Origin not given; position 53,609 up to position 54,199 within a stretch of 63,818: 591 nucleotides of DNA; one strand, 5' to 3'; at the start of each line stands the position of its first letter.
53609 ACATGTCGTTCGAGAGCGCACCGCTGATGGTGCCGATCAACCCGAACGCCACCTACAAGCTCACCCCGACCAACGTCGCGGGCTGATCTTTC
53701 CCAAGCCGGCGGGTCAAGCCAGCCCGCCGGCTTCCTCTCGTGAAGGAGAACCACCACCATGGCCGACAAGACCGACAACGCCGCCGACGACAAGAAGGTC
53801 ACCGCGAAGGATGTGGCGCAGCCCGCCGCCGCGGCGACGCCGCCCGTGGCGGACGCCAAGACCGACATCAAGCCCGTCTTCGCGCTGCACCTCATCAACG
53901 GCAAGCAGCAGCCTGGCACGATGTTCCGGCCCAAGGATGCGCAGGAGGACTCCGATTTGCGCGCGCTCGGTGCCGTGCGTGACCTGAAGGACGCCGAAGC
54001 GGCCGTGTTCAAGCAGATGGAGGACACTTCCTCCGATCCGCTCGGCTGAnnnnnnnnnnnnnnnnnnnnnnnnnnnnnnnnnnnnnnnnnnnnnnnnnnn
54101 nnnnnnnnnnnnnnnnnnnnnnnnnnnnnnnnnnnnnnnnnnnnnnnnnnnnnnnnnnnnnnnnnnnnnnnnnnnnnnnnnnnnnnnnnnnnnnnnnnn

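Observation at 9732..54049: A shared acidic-LLG terminal peptide on at least ten otherwise unrelated proteins (candidate docking motif for a hub protein)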

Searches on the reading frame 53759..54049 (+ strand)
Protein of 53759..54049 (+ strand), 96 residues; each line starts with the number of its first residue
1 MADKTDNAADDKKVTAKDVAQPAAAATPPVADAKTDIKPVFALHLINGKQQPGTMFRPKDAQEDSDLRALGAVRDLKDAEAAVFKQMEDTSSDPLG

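Call 15: search_protein_families(library=pfam, proteins=[window:53759-54049:+], max_evalue=0.01)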
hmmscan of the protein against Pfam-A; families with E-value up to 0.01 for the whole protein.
window:53759-54049:+ (96 aa): 0 families

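Call 95: search_protein_families(library=pfam, proteins=[window:53759-54049:+], max_evalue=0.01)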
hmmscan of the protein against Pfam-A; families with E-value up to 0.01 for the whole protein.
window:53759-54049:+ (96 aa): 0 families

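Call 100: search_protein_families(library=phrogs, proteins=[window:53759-54049:+], max_evalue=0.01)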
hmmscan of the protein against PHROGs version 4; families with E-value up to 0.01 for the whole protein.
window:53759-54049:+ (96 aa): 0 families
